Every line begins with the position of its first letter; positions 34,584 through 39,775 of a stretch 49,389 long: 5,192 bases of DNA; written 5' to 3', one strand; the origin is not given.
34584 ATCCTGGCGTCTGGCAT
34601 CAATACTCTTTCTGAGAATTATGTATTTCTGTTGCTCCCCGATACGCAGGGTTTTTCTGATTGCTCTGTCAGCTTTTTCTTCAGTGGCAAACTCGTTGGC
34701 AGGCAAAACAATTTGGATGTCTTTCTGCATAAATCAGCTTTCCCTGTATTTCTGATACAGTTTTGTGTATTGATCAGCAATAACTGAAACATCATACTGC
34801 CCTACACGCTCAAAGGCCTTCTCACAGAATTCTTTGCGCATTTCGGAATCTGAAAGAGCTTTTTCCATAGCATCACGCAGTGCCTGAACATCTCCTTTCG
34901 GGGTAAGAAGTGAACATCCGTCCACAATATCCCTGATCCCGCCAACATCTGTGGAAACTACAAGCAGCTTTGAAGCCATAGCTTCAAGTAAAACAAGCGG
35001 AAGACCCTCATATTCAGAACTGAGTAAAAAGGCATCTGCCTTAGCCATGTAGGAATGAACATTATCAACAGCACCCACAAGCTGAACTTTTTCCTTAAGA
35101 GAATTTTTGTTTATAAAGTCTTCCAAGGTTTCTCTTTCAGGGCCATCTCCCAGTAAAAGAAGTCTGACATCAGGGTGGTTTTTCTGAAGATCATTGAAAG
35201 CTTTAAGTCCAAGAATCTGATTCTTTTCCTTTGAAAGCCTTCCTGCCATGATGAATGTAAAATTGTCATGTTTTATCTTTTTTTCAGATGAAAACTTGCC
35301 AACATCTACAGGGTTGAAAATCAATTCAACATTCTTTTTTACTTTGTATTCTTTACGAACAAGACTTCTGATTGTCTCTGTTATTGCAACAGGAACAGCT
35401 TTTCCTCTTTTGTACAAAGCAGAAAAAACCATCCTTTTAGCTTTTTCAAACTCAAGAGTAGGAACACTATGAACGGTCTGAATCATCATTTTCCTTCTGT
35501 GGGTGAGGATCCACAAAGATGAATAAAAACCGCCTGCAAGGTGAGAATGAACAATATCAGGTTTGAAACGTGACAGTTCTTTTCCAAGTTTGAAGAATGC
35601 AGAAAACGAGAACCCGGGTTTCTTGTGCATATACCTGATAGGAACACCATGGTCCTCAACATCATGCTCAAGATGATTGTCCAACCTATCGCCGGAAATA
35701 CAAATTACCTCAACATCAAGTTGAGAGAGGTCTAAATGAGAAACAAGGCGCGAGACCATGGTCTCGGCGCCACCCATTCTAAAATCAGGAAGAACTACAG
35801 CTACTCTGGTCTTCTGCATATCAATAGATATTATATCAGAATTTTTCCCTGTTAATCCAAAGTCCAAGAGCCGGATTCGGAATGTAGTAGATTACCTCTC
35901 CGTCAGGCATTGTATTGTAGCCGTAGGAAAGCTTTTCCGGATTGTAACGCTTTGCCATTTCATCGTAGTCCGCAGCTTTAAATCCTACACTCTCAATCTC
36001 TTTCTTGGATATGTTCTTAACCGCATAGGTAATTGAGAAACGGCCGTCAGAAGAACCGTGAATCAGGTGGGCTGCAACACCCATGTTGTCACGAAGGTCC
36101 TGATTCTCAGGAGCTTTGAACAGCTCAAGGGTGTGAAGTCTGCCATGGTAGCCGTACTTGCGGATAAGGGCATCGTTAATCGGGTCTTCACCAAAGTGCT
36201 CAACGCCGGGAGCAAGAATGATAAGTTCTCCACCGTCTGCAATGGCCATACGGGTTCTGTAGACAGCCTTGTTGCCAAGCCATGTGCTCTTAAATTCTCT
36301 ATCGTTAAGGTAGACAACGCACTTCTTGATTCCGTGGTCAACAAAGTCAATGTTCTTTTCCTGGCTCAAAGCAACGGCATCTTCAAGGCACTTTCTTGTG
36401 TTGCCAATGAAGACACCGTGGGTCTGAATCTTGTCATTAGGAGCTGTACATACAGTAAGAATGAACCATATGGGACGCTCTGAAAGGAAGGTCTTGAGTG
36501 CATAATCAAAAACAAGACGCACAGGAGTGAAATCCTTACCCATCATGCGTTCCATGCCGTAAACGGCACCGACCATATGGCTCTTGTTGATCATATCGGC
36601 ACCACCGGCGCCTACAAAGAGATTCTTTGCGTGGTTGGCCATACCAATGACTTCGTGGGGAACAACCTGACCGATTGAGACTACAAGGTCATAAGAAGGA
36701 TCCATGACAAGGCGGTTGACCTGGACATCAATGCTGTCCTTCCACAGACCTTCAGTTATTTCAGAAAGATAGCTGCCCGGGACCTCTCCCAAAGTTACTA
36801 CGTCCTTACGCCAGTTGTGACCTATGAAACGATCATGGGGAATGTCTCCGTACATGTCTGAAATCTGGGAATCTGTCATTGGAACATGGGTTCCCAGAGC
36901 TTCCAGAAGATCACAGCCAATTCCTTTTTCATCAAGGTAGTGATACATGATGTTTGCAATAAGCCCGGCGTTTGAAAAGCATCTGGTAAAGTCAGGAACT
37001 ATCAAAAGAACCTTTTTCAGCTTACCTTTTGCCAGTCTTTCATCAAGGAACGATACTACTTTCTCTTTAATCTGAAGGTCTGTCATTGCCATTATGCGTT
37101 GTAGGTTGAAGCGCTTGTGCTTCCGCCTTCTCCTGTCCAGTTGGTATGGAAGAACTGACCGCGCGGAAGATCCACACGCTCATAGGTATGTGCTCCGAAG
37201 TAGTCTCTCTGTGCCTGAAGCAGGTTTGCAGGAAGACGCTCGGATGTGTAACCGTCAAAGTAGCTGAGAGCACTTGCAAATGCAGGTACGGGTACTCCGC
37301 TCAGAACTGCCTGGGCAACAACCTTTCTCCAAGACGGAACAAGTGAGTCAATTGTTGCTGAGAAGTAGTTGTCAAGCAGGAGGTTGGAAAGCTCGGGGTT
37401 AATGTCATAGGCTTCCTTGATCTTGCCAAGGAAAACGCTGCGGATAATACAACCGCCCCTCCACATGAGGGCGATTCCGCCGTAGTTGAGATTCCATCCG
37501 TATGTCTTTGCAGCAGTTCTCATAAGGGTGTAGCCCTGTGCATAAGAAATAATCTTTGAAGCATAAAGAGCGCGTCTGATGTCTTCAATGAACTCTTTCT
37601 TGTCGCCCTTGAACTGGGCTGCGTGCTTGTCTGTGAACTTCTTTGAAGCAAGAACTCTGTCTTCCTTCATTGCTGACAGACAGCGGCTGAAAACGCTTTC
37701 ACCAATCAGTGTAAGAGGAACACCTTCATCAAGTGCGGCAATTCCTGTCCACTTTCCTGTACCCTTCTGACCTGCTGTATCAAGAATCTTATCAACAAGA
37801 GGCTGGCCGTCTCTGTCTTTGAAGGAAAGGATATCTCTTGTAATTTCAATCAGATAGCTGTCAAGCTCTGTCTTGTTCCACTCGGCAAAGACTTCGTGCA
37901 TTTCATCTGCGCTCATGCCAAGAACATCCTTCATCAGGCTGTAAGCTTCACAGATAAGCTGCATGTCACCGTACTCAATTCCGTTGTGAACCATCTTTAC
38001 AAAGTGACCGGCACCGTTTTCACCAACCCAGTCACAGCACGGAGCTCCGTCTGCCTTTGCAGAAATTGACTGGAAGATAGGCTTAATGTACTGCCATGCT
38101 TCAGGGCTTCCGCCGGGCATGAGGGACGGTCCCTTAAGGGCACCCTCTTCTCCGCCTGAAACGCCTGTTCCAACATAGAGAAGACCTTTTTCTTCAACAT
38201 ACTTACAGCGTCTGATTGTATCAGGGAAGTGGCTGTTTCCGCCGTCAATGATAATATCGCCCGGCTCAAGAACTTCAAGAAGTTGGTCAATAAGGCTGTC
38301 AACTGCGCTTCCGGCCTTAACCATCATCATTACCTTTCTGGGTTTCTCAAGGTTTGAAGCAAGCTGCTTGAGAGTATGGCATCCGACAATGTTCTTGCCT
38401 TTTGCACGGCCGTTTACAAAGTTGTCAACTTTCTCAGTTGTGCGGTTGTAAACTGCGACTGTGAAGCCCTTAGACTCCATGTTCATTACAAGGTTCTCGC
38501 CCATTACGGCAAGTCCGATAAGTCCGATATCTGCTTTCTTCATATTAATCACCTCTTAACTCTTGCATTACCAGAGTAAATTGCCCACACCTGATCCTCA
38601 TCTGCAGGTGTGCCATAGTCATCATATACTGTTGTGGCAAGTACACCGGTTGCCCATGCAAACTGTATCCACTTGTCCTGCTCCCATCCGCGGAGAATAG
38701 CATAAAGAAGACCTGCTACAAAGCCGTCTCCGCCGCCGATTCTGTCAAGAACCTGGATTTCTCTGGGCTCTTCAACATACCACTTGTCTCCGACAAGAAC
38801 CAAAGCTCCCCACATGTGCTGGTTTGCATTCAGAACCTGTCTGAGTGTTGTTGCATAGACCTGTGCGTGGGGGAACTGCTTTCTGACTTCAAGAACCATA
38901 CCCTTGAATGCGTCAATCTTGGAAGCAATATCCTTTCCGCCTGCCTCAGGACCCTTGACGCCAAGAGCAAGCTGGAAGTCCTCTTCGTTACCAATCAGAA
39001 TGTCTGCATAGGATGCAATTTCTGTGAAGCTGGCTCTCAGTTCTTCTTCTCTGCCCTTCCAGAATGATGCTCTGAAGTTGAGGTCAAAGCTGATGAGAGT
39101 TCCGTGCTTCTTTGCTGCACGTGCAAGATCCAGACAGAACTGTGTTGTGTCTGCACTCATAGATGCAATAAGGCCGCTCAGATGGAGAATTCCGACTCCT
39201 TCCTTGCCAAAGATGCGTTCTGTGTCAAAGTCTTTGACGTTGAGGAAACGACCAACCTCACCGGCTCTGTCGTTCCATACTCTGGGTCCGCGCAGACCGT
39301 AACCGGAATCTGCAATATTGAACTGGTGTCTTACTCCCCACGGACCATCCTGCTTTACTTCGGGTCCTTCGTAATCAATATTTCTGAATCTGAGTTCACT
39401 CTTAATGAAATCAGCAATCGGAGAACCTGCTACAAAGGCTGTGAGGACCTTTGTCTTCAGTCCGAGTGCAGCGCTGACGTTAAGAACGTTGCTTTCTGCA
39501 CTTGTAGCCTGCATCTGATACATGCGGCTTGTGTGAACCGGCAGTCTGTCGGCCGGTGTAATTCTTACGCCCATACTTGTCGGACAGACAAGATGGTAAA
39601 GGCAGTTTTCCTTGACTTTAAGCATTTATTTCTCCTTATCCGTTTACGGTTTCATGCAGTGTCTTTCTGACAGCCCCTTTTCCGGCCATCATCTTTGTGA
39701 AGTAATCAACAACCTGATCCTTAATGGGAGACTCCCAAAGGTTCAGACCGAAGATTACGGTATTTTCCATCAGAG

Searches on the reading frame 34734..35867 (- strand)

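Call 5: search_protein_families(library=pfam, proteins=[window:34734-35867:-], max_evalue=0.01)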
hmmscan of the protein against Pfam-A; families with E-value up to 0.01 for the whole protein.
window:34734-35867:- (377 aa): 6 families
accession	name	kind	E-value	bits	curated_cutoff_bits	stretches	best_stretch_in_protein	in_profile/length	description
PF00534.26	Glycos_transf_1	-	1.4e-39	135.8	26.4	1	193-353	6-171/172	Glycosyl transferases group 1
PF13692.12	Glyco_trans_1_4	-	5.1e-33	114.8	27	1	204-340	3-142/142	Glycosyl transferases group 1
PF13439.12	Glyco_transf_4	-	5.8e-21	75.7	28.5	1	31-189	1-168/170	Glycosyltransferase Family 4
PF13579.12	Glyco_trans_4_4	-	4.8e-09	37.2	29.7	1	32-172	1-144/158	Glycosyl transferase 4-like domain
PF13477.12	Glyco_trans_4_2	-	5.8e-08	33.4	23.4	1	34-154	9-127/139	Glycosyl transferase 4-like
PF20706.3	GT4-conflict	-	9.7e-07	28.5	26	1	160-314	155-319/385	Family 4 Glycosyltransferase in conflict systems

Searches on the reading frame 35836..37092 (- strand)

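Call 26: search_protein_families(library=pfam, proteins=[window:35836-37092:-], max_evalue=0.001)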
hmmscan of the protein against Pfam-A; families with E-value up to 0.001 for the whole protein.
window:35836-37092:- (418 aa): 1 family
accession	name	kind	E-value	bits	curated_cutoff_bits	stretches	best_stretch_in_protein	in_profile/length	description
PF09861.14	Lar_N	-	7.8e-13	48.5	23.3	1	24-174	54-194/204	Lactate racemase N-terminal domain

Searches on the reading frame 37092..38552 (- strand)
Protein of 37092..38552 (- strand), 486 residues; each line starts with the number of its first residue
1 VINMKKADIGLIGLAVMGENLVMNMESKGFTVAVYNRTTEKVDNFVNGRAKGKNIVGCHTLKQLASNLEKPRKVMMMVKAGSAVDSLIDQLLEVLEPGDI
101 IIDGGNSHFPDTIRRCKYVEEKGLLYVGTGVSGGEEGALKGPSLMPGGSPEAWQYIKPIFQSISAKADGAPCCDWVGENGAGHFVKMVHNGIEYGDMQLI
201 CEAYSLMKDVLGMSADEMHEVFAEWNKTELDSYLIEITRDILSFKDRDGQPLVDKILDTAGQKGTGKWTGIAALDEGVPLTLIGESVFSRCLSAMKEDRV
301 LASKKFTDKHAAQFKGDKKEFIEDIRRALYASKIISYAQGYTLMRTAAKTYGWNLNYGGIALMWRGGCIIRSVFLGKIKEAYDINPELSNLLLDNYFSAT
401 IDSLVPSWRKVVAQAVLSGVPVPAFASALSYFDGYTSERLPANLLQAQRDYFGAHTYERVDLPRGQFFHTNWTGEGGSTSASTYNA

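Call 26: search_protein_families(library=pfam, proteins=[window:37092-38552:-], max_evalue=0.001)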
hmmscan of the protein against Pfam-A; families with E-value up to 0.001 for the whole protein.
window:37092-38552:- (486 aa): 3 families
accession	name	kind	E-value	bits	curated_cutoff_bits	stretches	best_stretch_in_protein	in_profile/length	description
PF00393.24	6PGD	-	8e-136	452.6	27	1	182-472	1-290/290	6-phosphogluconate dehydrogenase, C-terminal domain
PF03446.21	NAD_binding_2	-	1.5e-50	171.8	21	1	8-174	1-157/161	NAD binding domain of 6-phosphogluconate dehydrogenase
PF01488.26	Shikimate_DH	-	0.00015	22.3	24.3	1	3-69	9-74/138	Shikimate / quinate 5-dehydrogenase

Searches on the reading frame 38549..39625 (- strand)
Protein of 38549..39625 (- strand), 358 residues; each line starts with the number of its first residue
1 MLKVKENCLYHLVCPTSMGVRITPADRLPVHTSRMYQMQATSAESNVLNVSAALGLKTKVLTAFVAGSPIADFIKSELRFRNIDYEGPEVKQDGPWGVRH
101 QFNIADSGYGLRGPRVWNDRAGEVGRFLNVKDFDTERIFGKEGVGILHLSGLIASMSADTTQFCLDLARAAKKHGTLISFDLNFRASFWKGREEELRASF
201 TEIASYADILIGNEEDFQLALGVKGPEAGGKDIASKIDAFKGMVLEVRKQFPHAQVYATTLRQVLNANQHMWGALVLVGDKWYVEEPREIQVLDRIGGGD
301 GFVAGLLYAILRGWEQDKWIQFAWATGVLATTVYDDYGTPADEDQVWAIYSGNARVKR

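Call 26: search_protein_families(library=pfam, proteins=[window:38549-39625:-], max_evalue=0.001)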
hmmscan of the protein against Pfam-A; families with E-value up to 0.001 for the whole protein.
window:38549-39625:- (358 aa): 1 family
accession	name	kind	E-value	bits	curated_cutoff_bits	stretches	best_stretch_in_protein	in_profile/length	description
PF00294.29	PfkB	-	5.1e-20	72.4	25.8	2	43-242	38-214/302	pfkB family carbohydrate kinase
